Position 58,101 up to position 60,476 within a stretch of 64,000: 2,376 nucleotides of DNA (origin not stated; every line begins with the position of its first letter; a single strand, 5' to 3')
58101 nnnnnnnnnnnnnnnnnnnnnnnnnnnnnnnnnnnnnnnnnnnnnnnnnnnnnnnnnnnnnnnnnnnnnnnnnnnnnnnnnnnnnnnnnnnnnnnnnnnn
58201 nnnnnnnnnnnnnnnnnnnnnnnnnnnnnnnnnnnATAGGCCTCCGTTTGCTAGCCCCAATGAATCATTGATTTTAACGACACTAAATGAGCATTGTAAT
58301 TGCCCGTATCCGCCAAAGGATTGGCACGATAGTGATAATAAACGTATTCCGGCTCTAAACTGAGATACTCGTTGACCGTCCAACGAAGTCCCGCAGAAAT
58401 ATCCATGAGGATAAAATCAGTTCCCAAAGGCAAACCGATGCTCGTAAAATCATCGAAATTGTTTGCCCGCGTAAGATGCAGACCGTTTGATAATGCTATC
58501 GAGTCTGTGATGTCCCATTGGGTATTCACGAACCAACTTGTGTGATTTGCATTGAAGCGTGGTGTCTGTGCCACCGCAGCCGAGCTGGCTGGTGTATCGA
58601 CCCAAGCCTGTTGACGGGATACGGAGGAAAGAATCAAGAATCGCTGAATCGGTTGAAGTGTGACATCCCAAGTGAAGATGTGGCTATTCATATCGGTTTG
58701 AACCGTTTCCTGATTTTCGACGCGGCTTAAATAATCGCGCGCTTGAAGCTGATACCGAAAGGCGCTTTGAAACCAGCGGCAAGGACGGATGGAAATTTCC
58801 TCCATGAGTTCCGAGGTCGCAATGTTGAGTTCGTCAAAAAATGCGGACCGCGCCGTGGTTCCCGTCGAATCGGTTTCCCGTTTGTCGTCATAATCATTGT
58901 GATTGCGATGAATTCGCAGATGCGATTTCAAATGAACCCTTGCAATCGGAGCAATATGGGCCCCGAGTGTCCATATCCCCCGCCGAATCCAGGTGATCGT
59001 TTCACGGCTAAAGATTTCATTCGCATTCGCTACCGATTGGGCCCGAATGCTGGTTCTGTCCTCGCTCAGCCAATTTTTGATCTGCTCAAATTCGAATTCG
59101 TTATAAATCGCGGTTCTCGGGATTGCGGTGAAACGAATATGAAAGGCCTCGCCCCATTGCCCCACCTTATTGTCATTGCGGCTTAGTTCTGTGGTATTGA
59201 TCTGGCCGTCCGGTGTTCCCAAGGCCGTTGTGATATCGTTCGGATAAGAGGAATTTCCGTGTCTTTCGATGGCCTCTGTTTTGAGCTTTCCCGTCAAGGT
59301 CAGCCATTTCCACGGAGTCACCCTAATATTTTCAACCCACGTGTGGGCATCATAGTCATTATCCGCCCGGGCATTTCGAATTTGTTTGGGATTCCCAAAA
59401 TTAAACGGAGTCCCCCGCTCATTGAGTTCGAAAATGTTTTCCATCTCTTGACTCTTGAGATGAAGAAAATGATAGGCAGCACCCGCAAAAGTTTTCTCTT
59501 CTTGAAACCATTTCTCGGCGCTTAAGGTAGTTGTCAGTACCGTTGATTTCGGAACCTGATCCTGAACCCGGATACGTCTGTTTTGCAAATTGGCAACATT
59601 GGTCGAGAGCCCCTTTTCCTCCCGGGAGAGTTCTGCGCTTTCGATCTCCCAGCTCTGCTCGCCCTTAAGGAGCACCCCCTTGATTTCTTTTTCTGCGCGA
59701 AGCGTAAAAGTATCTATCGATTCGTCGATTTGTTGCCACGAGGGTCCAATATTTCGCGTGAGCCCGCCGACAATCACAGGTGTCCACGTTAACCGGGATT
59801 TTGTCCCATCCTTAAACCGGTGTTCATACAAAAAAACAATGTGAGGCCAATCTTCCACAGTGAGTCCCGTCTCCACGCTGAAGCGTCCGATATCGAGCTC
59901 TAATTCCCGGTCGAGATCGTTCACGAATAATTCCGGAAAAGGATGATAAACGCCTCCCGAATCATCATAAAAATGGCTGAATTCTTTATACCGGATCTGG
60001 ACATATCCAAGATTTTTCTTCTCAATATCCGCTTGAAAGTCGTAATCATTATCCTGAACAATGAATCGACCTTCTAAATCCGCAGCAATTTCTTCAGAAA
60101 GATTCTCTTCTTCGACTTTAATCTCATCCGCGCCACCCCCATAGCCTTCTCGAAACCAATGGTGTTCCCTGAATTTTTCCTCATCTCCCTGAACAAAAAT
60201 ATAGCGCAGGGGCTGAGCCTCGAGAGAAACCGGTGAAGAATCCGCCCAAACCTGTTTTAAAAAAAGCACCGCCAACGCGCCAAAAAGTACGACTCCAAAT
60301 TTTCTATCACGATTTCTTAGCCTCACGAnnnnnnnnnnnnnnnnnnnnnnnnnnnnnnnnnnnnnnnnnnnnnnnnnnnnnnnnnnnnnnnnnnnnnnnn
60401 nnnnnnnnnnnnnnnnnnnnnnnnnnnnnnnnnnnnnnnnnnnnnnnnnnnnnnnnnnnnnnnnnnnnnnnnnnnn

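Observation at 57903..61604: Compact porin-cytochrome (MtrAB/MtoAB/Pcc-like) extracellular-electron-transfer candidate with an octaheme wire, a 691-aa barrel, a monoheme cytochrome and a His-rich 4-TM protein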

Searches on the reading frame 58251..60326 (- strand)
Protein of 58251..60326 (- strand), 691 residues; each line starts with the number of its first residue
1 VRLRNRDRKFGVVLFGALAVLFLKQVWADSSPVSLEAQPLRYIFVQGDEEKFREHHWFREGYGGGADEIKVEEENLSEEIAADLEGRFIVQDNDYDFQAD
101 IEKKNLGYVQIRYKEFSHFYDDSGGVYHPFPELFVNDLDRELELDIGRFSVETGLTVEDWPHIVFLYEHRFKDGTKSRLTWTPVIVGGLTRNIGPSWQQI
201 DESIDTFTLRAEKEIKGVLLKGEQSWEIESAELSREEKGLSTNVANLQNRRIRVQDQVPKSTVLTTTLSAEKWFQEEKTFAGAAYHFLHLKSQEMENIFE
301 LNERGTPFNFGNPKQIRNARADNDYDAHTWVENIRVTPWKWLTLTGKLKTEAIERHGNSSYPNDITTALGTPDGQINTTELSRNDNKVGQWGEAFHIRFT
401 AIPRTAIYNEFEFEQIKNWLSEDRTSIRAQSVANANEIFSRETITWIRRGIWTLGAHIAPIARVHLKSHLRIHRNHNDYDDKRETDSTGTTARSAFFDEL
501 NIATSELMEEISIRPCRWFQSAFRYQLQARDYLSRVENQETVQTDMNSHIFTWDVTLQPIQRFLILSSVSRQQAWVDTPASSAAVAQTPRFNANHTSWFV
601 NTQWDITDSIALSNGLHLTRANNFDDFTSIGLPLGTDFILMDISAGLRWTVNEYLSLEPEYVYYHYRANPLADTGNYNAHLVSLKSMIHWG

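Call 3: search_protein_families(library=pfam, proteins=[window:58251-60326:-], max_evalue=1)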
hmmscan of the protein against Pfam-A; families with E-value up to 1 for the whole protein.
window:58251-60326:- (691 aa): 0 families

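Call 4: search_protein_families(library=ncbifam, proteins=[window:58251-60326:-], max_evalue=1)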
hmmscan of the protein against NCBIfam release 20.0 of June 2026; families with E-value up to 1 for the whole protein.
window:58251-60326:- (691 aa): 0 families

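Call 5: find_homologous_proteins(query=window:58251-60326:-)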
Query window:58251-60326:- (691 aa): 87 proteins with E <= 0.001 among 8000 candidates.
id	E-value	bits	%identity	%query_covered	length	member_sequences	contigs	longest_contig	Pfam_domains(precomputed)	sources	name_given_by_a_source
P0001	0.0e+0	1601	100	100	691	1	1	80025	-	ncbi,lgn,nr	ncbi:MAG: hypothetical protein HYZ85_03185 [Candidatus Omnitrophica bacterium]|nr:hypothetical prote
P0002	2.0e-234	798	51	99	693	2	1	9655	-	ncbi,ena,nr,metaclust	ncbi:MAG: hypothetical protein A2Z83_06805 [Omnitrophica bacterium GWA2_52_8]|nr:MAG: hypothetical p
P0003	8.7e-233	793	50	98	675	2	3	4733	-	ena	-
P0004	5.6e-231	787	51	98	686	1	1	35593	-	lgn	-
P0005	5.2e-230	783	52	97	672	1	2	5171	-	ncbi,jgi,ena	-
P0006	9.6e-228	776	50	98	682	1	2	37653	-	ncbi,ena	-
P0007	3.7e-226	771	48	99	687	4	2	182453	-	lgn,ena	-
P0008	3.8e-226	771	51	95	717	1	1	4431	-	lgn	-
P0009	2.6e-224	765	51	96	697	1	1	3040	-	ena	-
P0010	4.5e-224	764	50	97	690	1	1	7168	-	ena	-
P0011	2.0e-223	762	50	98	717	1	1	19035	-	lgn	-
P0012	9.5e-223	759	48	99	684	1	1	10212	-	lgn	-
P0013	4.8e-221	754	50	98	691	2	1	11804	-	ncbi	-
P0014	9.1e-219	746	50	95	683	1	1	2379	-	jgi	jgi:hypothetical protein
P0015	2.8e-218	745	49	98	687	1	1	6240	-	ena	-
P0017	3.4e-217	741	49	99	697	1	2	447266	-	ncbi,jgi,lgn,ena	-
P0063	2.4e-172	593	42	95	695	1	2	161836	-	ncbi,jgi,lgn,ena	-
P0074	2.3e-155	537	39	98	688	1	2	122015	-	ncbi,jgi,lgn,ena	-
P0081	1.2e-136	475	35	95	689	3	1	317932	-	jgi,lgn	-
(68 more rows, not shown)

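Call 10: find_encoding_contigs(protein=P0017, flank=6000, max_places=2)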
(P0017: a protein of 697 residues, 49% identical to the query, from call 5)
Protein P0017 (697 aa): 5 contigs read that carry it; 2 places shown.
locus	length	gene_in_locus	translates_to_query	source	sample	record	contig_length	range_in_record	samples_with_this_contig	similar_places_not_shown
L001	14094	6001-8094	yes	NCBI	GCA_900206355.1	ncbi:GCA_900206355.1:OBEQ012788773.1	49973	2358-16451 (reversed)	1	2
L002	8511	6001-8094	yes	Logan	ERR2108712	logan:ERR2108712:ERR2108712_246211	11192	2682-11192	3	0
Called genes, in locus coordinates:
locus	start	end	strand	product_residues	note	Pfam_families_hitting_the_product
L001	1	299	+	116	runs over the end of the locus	-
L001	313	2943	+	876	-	PF00690:Cation_ATPase_N, PF00122:E1-E2_ATPase, PF00702:Hydrolase, PF13246:Cation_ATPase, PF08282:Hydrolase_3 (faint), PF00689:Cation_ATPase_C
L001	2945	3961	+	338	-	PF07731:Cu-oxidase_2 (faint), PF07732:Cu-oxidase_3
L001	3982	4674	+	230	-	PF14686:fn3_3 (weak), PF13620:CarboxypepD_reg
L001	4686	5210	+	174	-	PF27139:Aq_1264_TM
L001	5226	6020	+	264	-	PF14522:Cytochrome_C7 (faint), PF22113:Mtrc-MtrF_II-IV_dom (faint), PF22678:Cytochrom_c_NrfB-like (faint), PF14537:Cytochrom_c3_2 (faint), PF09699:Paired_CXXCH_1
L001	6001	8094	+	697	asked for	-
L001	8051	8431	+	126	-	-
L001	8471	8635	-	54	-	-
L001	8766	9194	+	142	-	PF09969:DUF2203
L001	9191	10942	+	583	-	PF01558:POR, PF01855:POR_N, PF17147:PFOR_II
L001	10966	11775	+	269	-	PF02775:TPP_enzyme_C, PF12367:PFO_beta_C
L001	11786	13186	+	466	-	PF00206:Lyase_1, PF10415:FumaraseC_C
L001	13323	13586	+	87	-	PF04014:MazE_antitoxin, PF15937:PrlF_antitoxin (weak)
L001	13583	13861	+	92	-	-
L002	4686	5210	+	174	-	PF27139:Aq_1264_TM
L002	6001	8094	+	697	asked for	-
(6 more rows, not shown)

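Call 11: find_encoding_contigs(protein=P0081, flank=6000, max_places=2)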
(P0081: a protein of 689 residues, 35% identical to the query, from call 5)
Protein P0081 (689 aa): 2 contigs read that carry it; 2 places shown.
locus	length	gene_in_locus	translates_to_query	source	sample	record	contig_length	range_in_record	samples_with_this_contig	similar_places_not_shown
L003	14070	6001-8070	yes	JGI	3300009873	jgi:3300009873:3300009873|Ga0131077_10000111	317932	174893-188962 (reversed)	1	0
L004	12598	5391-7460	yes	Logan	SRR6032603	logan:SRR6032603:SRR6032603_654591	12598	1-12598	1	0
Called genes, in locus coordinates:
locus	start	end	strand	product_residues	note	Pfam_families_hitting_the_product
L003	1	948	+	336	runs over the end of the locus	PF00487:FA_desaturase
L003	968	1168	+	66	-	-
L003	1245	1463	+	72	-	PF00313:CSD (weak)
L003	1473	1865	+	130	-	PF01192:RNA_pol_Rpb6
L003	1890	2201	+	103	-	PF00076:RRM_1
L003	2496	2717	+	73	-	PF01176:eIF-1a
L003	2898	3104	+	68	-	-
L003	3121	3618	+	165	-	PF13426:PAS_9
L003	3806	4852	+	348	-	PF05201:GlutR_N, PF01488:Shikimate_DH, PF03435:Sacchrp_dh_NADP (weak)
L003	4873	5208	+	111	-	-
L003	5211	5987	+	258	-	PF22113:Mtrc-MtrF_II-IV_dom (faint), PF22678:Cytochrom_c_NrfB-like (faint), PF14522:Cytochrome_C7 (faint), PF14537:Cytochrom_c3_2 (faint), PF09699:Paired_CXXCH_1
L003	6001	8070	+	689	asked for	-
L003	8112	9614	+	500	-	PF03264:Cytochrom_NNT, PF14522:Cytochrome_C7 (faint), PF14537:Cytochrom_c3_2 (faint)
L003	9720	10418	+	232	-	-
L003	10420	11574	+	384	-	PF05140:ResB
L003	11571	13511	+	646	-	PF01578:Cytochrom_C_asm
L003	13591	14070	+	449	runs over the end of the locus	PF07719:TPR_2 (faint), PF13432:TPR_16 (faint), PF00515:TPR_1 (faint), PF13181:TPR_8 (faint), PF04575:SlipAM (weak)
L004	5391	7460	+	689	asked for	-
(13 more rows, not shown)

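Call 13: find_encoding_contigs(protein=P0063, flank=6000, max_places=1)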
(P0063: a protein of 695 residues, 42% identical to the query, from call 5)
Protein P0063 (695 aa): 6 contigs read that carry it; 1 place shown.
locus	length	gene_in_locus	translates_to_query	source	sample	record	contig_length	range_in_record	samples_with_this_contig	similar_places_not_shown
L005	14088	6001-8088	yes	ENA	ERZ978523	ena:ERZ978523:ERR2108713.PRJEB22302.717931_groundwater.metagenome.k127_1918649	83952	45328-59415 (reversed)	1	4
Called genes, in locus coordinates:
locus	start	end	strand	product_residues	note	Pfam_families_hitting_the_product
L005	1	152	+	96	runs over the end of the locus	-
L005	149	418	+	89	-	-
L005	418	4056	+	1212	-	PF01855:POR_N, PF17147:PFOR_II, PF01558:POR, PF10371:EKR, PF00037:Fer4 (weak), PF12837:Fer4_6 (weak), PF12838:Fer4_7, PF02775:TPP_enzyme_C, +5 more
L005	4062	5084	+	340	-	PF01207:Dus (faint), PF01180:DHO_dh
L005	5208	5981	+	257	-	PF14522:Cytochrome_C7 (faint), PF22678:Cytochrom_c_NrfB-like (faint), PF22113:Mtrc-MtrF_II-IV_dom (faint), PF14537:Cytochrom_c3_2 (faint), PF09699:Paired_CXXCH_1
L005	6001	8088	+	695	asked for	-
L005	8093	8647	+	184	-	PF14537:Cytochrom_c3_2 (faint), PF22113:Mtrc-MtrF_II-IV_dom (faint), PF13435:Cytochrome_C554, PF14522:Cytochrome_C7 (weak)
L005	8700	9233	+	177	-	PF14537:Cytochrom_c3_2 (faint), PF02085:Cytochrom_CIII (weak), PF14522:Cytochrome_C7 (weak)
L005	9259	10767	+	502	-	PF03264:Cytochrom_NNT, PF14522:Cytochrome_C7 (faint), PF14537:Cytochrom_c3_2 (faint)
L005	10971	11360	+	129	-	PF00027:cNMP_binding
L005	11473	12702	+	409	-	PF05940:NnrS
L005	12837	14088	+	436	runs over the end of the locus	PF13435:Cytochrome_C554 (faint), PF14522:Cytochrome_C7 (faint), PF13447:Multi-haem_cyto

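Call 14: find_encoding_contigs(protein=P0074, flank=6000, max_places=1)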
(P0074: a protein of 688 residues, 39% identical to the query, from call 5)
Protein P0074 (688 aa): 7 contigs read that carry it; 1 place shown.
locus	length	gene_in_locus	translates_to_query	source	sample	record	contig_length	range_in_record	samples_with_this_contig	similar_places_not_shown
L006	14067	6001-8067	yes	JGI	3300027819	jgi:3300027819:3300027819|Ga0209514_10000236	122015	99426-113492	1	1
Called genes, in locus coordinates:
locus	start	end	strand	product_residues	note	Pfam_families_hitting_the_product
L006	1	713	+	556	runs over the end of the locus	PF02310:B12-binding, PF04055:Radical_SAM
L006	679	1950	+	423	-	PF05940:NnrS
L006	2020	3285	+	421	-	PF04055:Radical_SAM, PF06968:BATS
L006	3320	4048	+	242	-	PF03460:NIR_SIR_ferr, PF01077:NIR_SIR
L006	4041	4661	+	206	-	PF04055:Radical_SAM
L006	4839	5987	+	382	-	PF14537:Cytochrom_c3_2 (faint), PF22113:Mtrc-MtrF_II-IV_dom (faint), PF14522:Cytochrome_C7 (faint), PF22678:Cytochrom_c_NrfB-like (faint), PF09699:Paired_CXXCH_1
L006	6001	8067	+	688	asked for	-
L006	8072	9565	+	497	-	PF03264:Cytochrom_NNT, PF14522:Cytochrome_C7 (faint), PF14537:Cytochrom_c3_2 (faint)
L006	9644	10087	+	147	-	PF25471:TM_PetC (weak), PF00355:Rieske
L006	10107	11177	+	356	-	PF00033:Cytochrome_B, PF13631:Cytochrom_B_N_2, PF00032:Cytochrom_B_C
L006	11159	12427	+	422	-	PF09699:Paired_CXXCH_1 (faint), PF14522:Cytochrome_C7 (faint), PF14537:Cytochrom_c3_2 (weak)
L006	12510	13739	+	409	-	-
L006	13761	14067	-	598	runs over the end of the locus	PF01578:Cytochrom_C_asm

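Call 17: predict_structure(alignment_id=A1)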
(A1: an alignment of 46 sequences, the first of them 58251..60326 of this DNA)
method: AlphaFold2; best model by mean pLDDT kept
length: 691 residues; sequences in the alignment: 46
mean_pLDDT: 89.2   pTM: 0.80
mean pLDDT of the five models: 89.2, 88.2, 87.4, 86.7, 85.3
residues with pLDDT >= 90: 468; 70-90: 156; 50-70: 51; < 50: 16
segments of 3 or more residues with pLDDT < 50: 1-5, 21-29
pLDDT, mean of each block of 10 residues (from residue 1): 45 60 41 84 95 93 90 72 90 92 92 95 82 86 95 94 97 91 87 90 98 95 98 94 86 96 98 93 98 96 90 90 98 97 97 97 84 89 96 97 96 97 89 82 95 97 96 96 69 68 97 96 98 87 93 97 97 88 63 93 96 97 72 76 97 93 96 92 91 59
secondary structure, 60 per line:
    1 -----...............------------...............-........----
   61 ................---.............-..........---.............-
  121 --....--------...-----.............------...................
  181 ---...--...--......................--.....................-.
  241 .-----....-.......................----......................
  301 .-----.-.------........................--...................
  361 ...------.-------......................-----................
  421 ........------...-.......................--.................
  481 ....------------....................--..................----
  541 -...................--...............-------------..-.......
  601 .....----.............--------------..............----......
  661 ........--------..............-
elements in order (helices of 4 or more, strands of 3 or more residues): H6-20 E33-47 H49-56 E61-76 E80-89 E94-103 E107-119 E123-126 E135-137 E143-155 E162-180 E184-186 E189-191 E194-215 E218-238 H247-250 E252-274 E279-301 E316-339 E342-363 E378-399 E405-428 E439-461 E464-484 E497-516 E519-536 E542-560 E563-577 E594-605 E610-622 E637-650 E655-668 E677-690

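Call 23: fold_search(model_id=the predicted structure, library=pdb)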
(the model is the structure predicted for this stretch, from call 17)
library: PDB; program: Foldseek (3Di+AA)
matches with E <= 10: 746; with E <= 0.001: 175
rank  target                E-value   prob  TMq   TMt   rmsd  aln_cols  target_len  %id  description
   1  6r2q_B                5.8e-10  1.00  0.63  0.67   7.7       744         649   11  Structure of the Mtr complex (released 2020-04-22)
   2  5fp1                  5.1e-08  1.00  0.39  0.39  12.8       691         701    8  Crystal structure of the siderophore receptor PiuA from Acinetobacter baumannii (released 2016-05-11)
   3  4epa                  6.8e-08  1.00  0.40  0.43  12.4       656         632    9  The crystal structure of the ferric yersiniabactin uptake receptor FyuA from Yersinia pestis (released 2012-06-20)
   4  5fok_A                9.5e-08  1.00  0.43  0.45  11.6       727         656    8  Crystal structure of the siderophore receptor PiuA from Pseudomonas aeruginosa (released 2016-05-11)
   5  5nec_B                1.1e-07  1.00  0.43  0.46  10.1       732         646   10  Crystal structure of the siderophore receptor PiuD from Pseudomonas aeruginosa (released 2018-02-07)
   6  6z91_A                1.2e-07  1.00  0.42  0.44  13.1       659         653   10  Copper transporter OprC (released 2021-06-30)
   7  6h7f_A                1.2e-07  1.00  0.37  0.38  15.1       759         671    9  Crystal structure of BauA, the Ferric preacinetobactin receptor from Acinetobacter baumannii in complex with Fe3+-Prea (released 2018-10-10)
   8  9ex3_A                1.6e-07  1.00  0.38  0.39  13.0       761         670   10  Ferric-mycobactin receptor (FemA) in complex with dihydroaeruginoic acid (released 2025-02-26)
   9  5nec_A                1.8e-07  1.00  0.42  0.45   9.8       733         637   10  Crystal structure of the siderophore receptor PiuD from Pseudomonas aeruginosa (released 2018-02-07)
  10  5fok_B                1.9e-07  1.00  0.43  0.45  11.0       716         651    8  Crystal structure of the siderophore receptor PiuA from Pseudomonas aeruginosa (released 2016-05-11)
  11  1xkw                  2.6e-07  1.00  0.30  0.32  19.2       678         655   10  Pyochelin outer membrane receptor FptA from Pseudomonas aeruginosa (released 2005-10-04)
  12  6z8r_A                3.4e-07  1.00  0.42  0.44  12.9       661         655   10  Copper transporter OprC (released 2021-06-09)
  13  6z8u_B                3.7e-07  1.00  0.41  0.43  12.7       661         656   10  Copper transporter OprC (released 2021-06-09)
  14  6h7v_B                4.1e-07  1.00  0.37  0.38  14.7       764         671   10  Crystal structure of BauA, the Ferric preacinetobactin receptor from Acinetobacter baumannii (released 2018-10-10)
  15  8p98_A                4.7e-07  1.00  0.41  0.45  10.9       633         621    8  BtuB3G3 bound to cyanocobalamin with ordered EL8 (released 2023-08-16)
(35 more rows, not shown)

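Call 25: search_solved_structures(query=A1, max_evalue=10, show_alignments=1)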
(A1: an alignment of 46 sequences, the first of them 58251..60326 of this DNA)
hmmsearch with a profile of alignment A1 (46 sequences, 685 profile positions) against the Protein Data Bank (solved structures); distinct sequences matched with E-value up to 10: 0.

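Call 26: search_protein_families(library=pfam, alignment_id=A1, max_evalue=10)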
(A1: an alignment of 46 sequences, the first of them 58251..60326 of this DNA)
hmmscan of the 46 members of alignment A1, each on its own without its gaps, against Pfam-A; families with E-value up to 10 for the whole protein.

A. member 1, window:58251-60326:- (691 aa): 0 families

B. families by the number of members that match (of 46 scanned): 15 families
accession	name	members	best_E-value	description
PF10677.15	DUF2490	5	1.7e-05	Protein of unknown function (DUF2490)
PF13505.12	OMP_b-brl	4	0.014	Outer membrane protein beta-barrel domain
PF22863.1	TraI_middle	2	0.1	TraI-like middle domain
PF11383.14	DUF3187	1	0.046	Protein of unknown function (DUF3187)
PF08373.16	RAP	1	0.059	RAP domain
PF13609.12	Porin_4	1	0.063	Gram-negative porin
PF02530.20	Porin_2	1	0.063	Porin subfamily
PF17698.6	DUF5544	1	0.072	Family of unknown function (DUF5544)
PF03901.23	Glyco_transf_22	1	0.09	Alg9-like mannosyltransferase family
PF14879.11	DUF4489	1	0.09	Domain of unknown function (DUF4489)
PF12698.13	ABC2_membrane_3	1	0.11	ABC-2 family transporter protein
PF21105.3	DyP_N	1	0.15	DyP dimeric alpha+beta barrel domain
PF07807.16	RED_C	1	0.17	RED-like protein C-terminal region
PF02321.23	OEP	1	2.8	Outer membrane efflux protein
PF22820.2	TcaA_3rd_4th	1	6.7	TcaA protein 3rd/4th domain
